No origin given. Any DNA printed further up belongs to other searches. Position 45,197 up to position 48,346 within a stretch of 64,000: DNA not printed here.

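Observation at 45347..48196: Single 949-aa polypeptide fusing a flippase-like domain, a GT-C glycosyltransferase and a degenerate CE4 deacetylase-like domain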

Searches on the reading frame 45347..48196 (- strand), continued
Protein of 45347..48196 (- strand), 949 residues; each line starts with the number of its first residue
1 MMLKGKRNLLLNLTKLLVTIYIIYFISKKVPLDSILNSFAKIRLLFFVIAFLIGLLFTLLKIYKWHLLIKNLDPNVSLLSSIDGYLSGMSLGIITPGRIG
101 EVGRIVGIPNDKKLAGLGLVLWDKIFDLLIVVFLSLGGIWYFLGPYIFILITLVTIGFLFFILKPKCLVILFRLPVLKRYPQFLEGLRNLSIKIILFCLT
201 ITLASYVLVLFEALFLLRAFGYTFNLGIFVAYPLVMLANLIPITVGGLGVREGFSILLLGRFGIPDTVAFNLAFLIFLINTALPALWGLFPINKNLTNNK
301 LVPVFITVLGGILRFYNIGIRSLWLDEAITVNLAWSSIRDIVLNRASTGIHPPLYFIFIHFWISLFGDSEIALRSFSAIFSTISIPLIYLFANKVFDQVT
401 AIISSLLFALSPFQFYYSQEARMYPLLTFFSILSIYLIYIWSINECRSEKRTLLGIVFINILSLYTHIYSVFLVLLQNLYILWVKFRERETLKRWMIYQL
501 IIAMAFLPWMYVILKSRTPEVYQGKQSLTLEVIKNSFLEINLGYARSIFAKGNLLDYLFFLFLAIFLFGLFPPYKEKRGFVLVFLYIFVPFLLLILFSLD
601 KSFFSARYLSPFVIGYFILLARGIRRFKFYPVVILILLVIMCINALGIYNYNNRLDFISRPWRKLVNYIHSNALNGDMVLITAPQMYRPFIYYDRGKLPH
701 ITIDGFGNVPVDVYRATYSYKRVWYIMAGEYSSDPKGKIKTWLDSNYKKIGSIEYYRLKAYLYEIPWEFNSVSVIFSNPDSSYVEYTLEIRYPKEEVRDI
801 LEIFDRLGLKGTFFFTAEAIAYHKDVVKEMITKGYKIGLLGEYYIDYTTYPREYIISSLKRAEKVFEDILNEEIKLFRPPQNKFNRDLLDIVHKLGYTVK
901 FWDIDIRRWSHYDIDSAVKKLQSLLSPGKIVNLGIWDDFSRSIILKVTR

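Call 18: find_encoding_contigs(protein=P0015, flank=8000, max_places=2)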
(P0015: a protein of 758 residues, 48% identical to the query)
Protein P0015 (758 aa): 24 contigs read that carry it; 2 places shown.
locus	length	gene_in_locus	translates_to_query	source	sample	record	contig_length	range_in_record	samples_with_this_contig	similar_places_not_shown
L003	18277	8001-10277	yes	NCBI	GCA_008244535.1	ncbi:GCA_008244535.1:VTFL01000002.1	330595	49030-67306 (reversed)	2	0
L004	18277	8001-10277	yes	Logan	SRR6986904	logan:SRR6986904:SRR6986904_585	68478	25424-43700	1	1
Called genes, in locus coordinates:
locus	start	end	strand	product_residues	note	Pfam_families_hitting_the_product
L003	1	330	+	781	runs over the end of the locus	PF04932:Wzy_C, PF01075:Glyco_transf_9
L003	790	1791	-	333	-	PF00294:PfkB, PF08543:Phos_pyr_kin (weak)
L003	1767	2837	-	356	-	PF13580:SIS_2, PF01380:SIS, PF00702:Hydrolase, PF08645:PNK3P, PF13419:HAD_2, PF13242:Hydrolase_like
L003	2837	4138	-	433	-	PF02826:2-Hacid_dh_C (faint), PF03446:NAD_binding_2 (faint), PF03721:UDPG_MGDP_dh_N, PF03807:F420_oxidored (faint), PF00984:UDPG_MGDP_dh, PF03720:UDPG_MGDP_dh_C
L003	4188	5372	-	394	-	PF00266:Aminotran_5, PF01053:Cys_Met_Meta_PP (weak), PF00155:Aminotran_1_2 (weak), PF01041:DegT_DnrJ_EryC1 (weak), PF01212:Beta_elim_lyase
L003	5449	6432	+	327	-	PF00535:Glycos_transf_2, PF10111:Glyco_tranf_2_2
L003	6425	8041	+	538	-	-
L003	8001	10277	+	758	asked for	PF03706:LPG_synthase_TM, PF13231:PMT_2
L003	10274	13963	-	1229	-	PF00515:TPR_1 (faint), PF07719:TPR_2 (faint), PF13414:TPR_11 (faint), PF13428:TPR_14 (faint), PF13431:TPR_17 (faint), PF14559:TPR_19 (faint), PF12969:DUF3857, PF01841:Transglut_core, +2 more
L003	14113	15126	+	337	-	PF00356:LacI, PF00532:Peripla_BP_1, PF13407:Peripla_BP_4, PF13377:Peripla_BP_3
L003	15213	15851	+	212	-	PF02607:B12-binding_2, PF02310:B12-binding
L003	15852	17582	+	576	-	PF00111:Fer2, PF17651:Raco_middle, PF14574:RACo_C_ter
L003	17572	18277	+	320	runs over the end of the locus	PF01208:URO-D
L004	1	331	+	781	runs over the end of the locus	PF04932:Wzy_C, PF01075:Glyco_transf_9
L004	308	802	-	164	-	PF01467:CTP_transf_like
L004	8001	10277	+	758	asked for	PF03706:LPG_synthase_TM, PF13231:PMT_2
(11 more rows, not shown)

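Call 32: find_related_loci(query=A1, collection=genome_contigs, flank=6000)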
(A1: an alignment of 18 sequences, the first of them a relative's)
Query A1 (949 aa) in genome_contigs; peptide patterns used: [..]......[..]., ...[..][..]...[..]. (x = any residue, [..] = any of these).
114 stretches matched a pattern; 71 encode a relative of the query (tblastn E <= 1e-3); 70 distinct loci.
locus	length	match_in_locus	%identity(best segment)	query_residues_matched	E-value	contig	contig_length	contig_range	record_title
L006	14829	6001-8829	77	2-944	0e+0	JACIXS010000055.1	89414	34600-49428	MAG: bacterium isolate MAG-58 Unclassified_M_bin7_Scaffold_55, whole genome shotgun sequence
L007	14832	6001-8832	70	1-944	0e+0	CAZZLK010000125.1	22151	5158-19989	MAG TPA_asm: uncultured bacterium isolate binchicken_co25_109 genome assembly, contig: k141_14178, whole genome shotgun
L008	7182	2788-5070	46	1-764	0e+0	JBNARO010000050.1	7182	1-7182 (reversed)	MAG: Dictyoglomaceae bacterium isolate Kamch4316-2DMB-17 bin8.fa-50, whole genome shotgun sequence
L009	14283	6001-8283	47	1-764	0e+0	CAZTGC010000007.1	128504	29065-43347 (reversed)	MAG TPA_asm: uncultured Dictyoglomota bacterium isolate binchicken_co40_85 genome assembly, contig: NODE_171_length_1285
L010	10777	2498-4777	44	1-764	0e+0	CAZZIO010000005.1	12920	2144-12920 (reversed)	MAG TPA_asm: uncultured Dictyoglomota bacterium isolate binchicken_co25_92 genome assembly, contig: k141_115055, whole g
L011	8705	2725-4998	44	1-766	0e+0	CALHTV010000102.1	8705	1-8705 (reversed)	MAG: uncultured Dictyoglomus sp. isolate S1_Bin_METABAT__215 genome assembly, contig: c_000002854611, whole genome shotg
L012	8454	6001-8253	47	1-764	0e+0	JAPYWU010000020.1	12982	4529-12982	MAG: Dictyoglomaceae bacterium isolate RSWP16 scaffold_788_c1, whole genome shotgun sequence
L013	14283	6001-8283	45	1-764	1e-178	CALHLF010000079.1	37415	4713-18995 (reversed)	MAG: uncultured bacterium isolate S1_Bin_METABAT__175_1 genome assembly, contig: c_000002799251, whole genome shotgun se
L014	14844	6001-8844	64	2-949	0e+0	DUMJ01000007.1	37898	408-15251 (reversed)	MAG TPA_asm: bacterium isolate AS04akNAM_5 5074_AS04, whole genome shotgun sequence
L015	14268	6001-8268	48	1-764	0e+0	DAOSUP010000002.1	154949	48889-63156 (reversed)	MAG TPA_asm: Dictyoglomaceae bacterium isolate AMR_MDS_2186 NODE_60_length_154949_cov_86.355430, whole genome shotgun se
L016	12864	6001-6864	32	19-303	5e-35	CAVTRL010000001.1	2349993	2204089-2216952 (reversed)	MAG: uncultured Chloroflexia bacterium isolate MFD09603.bin.1.119 genome assembly, contig: contig_14466, whole genome sh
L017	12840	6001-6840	31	14-288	6e-33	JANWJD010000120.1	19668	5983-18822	MAG: Chloroflexi bacterium isolate CRAIB_MAG58 c_000000055358, whole genome shotgun sequence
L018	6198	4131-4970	32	14-288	9e-33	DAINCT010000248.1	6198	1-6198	MAG TPA_asm: Chloroflexota bacterium isolate CTOTU41323 NODE_11586_length_6198_cov_3.586847, whole genome shotgun sequen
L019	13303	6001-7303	32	15-430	7e-44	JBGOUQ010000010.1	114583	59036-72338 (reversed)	MAG: Gemmatimonadota bacterium isolate OBJ_0618_7090110_135 k141_5295257_length_114583_cov_151.0000, whole genome shotgu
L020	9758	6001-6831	31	17-288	7e-31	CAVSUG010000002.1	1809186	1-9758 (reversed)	MAG: uncultured Chloroflexia bacterium isolate MFD09603.bin.2.233 genome assembly, contig: contig_35726, whole genome sh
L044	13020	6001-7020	26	29-371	2e-6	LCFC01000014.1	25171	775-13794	MAG: Parcubacteria group bacterium GW2011_GWA2_43_11 UV60_C0014, whole genome shotgun sequence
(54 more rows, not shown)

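Call 36: search_protein_families(library=pfam, proteins=[L019:4871-5947:+, L019:5470-6891:+, L019:6875-8281:+, L019:9020-10537:+, L044:5021-5920:+, L044:5923-6882:+, L044:6899-8566:+, L044:3871-5019:+], max_evalue=0.001)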
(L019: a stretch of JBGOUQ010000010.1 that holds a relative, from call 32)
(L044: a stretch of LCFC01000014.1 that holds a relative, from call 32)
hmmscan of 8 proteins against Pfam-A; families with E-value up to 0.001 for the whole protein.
L019:4871-5947:+ (358 aa): 4 families
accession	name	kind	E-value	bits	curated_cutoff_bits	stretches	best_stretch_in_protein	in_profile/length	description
PF00535.33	Glycos_transf_2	-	1.2e-36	126.6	23.3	1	52-212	1-165/168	Glycosyl transferase family 2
PF10111.15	Glyco_tranf_2_2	-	7.6e-08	32.6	27.3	1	52-144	1-93/276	Glycosyltransferase like family 2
PF13641.12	Glyco_tranf_2_3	-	3.9e-07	30.7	27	1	51-187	3-135/230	Glycosyltransferase like family 2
PF13704.12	Glyco_tranf_2_4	-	4.1e-05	24.4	27.5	1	82-142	20-81/98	Glycosyl transferase family 2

L019:5470-6891:+ (473 aa): 1 family
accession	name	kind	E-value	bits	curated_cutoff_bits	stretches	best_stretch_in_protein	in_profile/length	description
PF03706.18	LPG_synthase_TM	-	6.3e-30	105.1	33.4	1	178-456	4-302/302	Lysylphosphatidylglycerol synthase TM region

L019:6875-8281:+ (468 aa): 2 families
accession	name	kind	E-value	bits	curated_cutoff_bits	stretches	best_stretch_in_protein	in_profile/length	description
PF13231.12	PMT_2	-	5.8e-09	36.8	26.1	1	65-222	3-155/160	Dolichyl-phosphate-mannose-protein mannosyltransferase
PF02366.24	PMT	-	1.2e-05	25.4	22.7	1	82-220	81-225/245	Dolichyl-phosphate-mannose-protein mannosyltransferase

L019:9020-10537:+ (505 aa): 1 family
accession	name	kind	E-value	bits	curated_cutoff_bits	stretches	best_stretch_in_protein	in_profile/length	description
PF04932.20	Wzy_C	-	1.3e-18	67.7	31.7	1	256-405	4-149/149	O-Antigen ligase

L044:5021-5920:+ (299 aa): 8 families
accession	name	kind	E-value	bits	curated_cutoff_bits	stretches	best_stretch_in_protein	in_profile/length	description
PF08241.18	Methyltransf_11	-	6e-18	65.7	21.2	1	64-163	1-93/95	Methyltransferase domain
PF13489.12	Methyltransf_23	-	9.8e-15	55.1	27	1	48-172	11-123/164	Methyltransferase domain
PF13649.12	Methyltransf_25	-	2.5e-13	50.9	27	1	63-161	1-97/97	Methyltransferase domain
PF13847.12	Methyltransf_31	-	7.6e-10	39.1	27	1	60-167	4-111/145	Methyltransferase domain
PF08242.18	Methyltransf_12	-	2.6e-09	38.2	30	1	64-163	1-98/98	Methyltransferase domain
PF01209.24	Ubie_methyltran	-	3.1e-06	27.1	20.1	1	102-165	88-151/233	ubiE/COQ5 methyltransferase family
PF08003.17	Methyltransf_9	-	6.5e-06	25.8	23.8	1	57-152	113-204/315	Protein of unknown function (DUF1698)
PF02353.26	CMAS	-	0.00061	19.6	27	1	61-163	64-162/273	Mycolic acid cyclopropane synthetase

L044:5923-6882:+ (319 aa): 1 family
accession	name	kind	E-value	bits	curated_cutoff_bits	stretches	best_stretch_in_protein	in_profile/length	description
PF03706.18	LPG_synthase_TM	-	6.9e-38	131.2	33.4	1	11-300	2-295/302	Lysylphosphatidylglycerol synthase TM region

L044:6899-8566:+ (555 aa): 1 family
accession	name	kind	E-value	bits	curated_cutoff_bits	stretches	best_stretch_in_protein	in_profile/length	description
PF03901.23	Glyco_transf_22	-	0.00072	19.3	23.8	0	158-441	116-390/414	Alg9-like mannosyltransferase family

L044:3871-5019:+ (382 aa): 6 families
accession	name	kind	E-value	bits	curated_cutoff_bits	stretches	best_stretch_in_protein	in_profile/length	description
PF00534.26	Glycos_transf_1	-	1.4e-37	129.3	26.4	1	209-360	18-170/172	Glycosyl transferases group 1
PF13692.12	Glyco_trans_1_4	-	4.4e-34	118.2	27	1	209-348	4-142/142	Glycosyl transferases group 1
PF13439.12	Glyco_transf_4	-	4e-16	59.9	28.5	1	16-190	2-168/170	Glycosyltransferase Family 4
PF13579.12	Glyco_trans_4_4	-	3.9e-13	50.5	29.7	1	16-187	1-158/158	Glycosyl transferase 4-like domain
PF20706.3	GT4-conflict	-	3e-08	33.5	26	1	154-329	145-326/385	Family 4 Glycosyltransferase in conflict systems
PF13524.12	Glyco_trans_1_2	-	0.00036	21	25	1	228-362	6-128/144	Glycosyl transferase-like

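Call 42: predict_structure(alignment_id=A2)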
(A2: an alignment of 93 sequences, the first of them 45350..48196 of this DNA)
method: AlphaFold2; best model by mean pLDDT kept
length: 949 residues; sequences in the alignment: 93
mean_pLDDT: 94.3   pTM: 0.88
mean pLDDT of the five models: 94.3, 93.2, 93.0, 93.1, 92.9
residues with pLDDT >= 90: 835; 70-90: 104; 50-70: 10; < 50: 0
segments of 3 or more residues with pLDDT < 50: none
pLDDT, mean of each block of 10 residues (from residue 1): 78 90 93 92 95 97 98 96 97 89 95 96 96 98 97 96 90 90 92 97 98 98 94 96 86 97 97 97 95 92 98 97 96 97 89 97 98 98 98 97 98 97 98 98 97 98 97 98 98 98 97 78 74 96 91 92 98 95 98 93 89 98 96 96 95 89 98 97 92 97 87 94 94 89 96 96 97 94 95 88 95 96 95 96 93 96 96 93 90 96 90 90 94 92 92
secondary structure, 60 per line:
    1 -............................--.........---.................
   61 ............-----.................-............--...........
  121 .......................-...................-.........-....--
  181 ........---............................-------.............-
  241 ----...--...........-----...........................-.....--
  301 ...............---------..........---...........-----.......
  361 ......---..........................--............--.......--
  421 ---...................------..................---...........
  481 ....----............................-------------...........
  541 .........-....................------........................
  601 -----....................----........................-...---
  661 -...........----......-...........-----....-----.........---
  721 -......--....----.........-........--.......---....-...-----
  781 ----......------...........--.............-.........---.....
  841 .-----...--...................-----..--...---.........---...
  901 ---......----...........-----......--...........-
elements in order (helices of 4 or more, strands of 3 or more residues): H2-29 H32-40 H44-72 H78-94 H96-107 H110-143 H145-163 H165-173 H175-178 H181-188 H192-219 H227-239 H250-260 H266-292 H294-298 H301-315 H325-334 H338-348 H354-366 H370-395 H398-409 H412-418 H424-442 H449-466 H470-484 H489-516 H530-549 H551-570 H577-600 H606-625 H630-653 H662-672 E677-682 H684-694 E700-703 H709-717 E722-727 H730-733 H738-746 E748-755 E758-764 H768-771 E773-775 E785-790 H797-807 E810-816 H817-822 H824-832 E836-841 H852-870 H886-894 E898-900 H906-909 H914-924 E930-935 H938-948

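Call 45: fold_search(model_id=the predicted structure, library=pdb)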
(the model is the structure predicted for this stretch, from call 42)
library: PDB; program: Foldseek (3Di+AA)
matches with E <= 10: 544; with E <= 0.001: 64
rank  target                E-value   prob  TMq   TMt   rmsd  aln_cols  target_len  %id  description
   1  4m1b_A                1.5e-09  1.00  0.17  0.75   2.8       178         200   30  Structural Determination of BA0150, a Polysaccharide Deacetylase from Bacillus anthracis (released 2014-02-12)
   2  6hm9                  5.0e-09  1.00  0.17  0.56   9.3       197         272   20  Crystal structure of a BA3943 mutant,a CE4 family pseudoenzyme with restored enzymatic activity. (released 2019-10-09)
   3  7bkf                  2.2e-08  1.00  0.17  0.54   4.8       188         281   20  Crystal structure of WT BA3943, a CE4 family pseudoenzyme from Bacillus Anthracis (released 2021-05-19)
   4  6hpa                  2.5e-08  1.00  0.17  0.55   9.3       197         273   19  Crystal structure of a BA3943 mutant,a CE4 family pseudoenzyme (released 2019-10-09)
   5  7fbw                  3.7e-07  1.00  0.17  0.77   2.6       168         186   21  Acetylxylan esterase from Caldanaerobacter subterraneus subsp. tengcongensis (released 2021-10-27)
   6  4l1g_A                3.7e-07  1.00  0.17  0.70   2.9       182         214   16  Crystal structure of the Bc1960 peptidoglycan N-acetylglucosamine deacetylase from Bacillus cereus (released 2014-06-04)
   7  5o6y_A                4.3e-07  1.00  0.18  0.71   2.9       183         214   17  Crystal structure of the Bc1960 peptidoglycan N-acetylglucosamine deacetylase in complex with 4-naphthalen-1-yl-~{N}-o (released 2018-06-20)
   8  6h8n_B                4.5e-07  1.00  0.17  0.70   3.0       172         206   17  Structure of peptidoglycan deacetylase PdaC from Bacillus subtilis - mutant D285S (released 2019-11-13)
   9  5lgc_A                4.5e-07  1.00  0.16  0.68   3.1       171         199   20  T48 deacetylase with substrate (released 2017-08-02)
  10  6h8l_B                6.6e-07  1.00  0.17  0.70   2.9       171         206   16  Structure of peptidoglycan deacetylase PdaC from Bacillus subtilis (released 2019-11-13)
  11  6h8n_A                7.4e-07  1.00  0.17  0.71   3.0       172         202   17  Structure of peptidoglycan deacetylase PdaC from Bacillus subtilis - mutant D285S (released 2019-11-13)
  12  1w17_B                7.8e-07  1.00  0.17  0.61   4.1       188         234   20  Structure of Bacillus subtilis PdaA, a family 4 Carbohydrate esterase. (released 2005-01-10)
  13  4l1g_D                8.4e-07  1.00  0.17  0.69   3.3       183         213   17  Crystal structure of the Bc1960 peptidoglycan N-acetylglucosamine deacetylase from Bacillus cereus (released 2014-06-04)
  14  2cc0_B                9.6e-07  1.00  0.17  0.75   2.6       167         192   22  Family 4 carbohydrate esterase from Streptomyces lividans in complex with acetate (released 2006-01-23)
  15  2cc0_A                1.3e-06  1.00  0.17  0.75   2.6       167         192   22  Family 4 carbohydrate esterase from Streptomyces lividans in complex with acetate (released 2006-01-23)
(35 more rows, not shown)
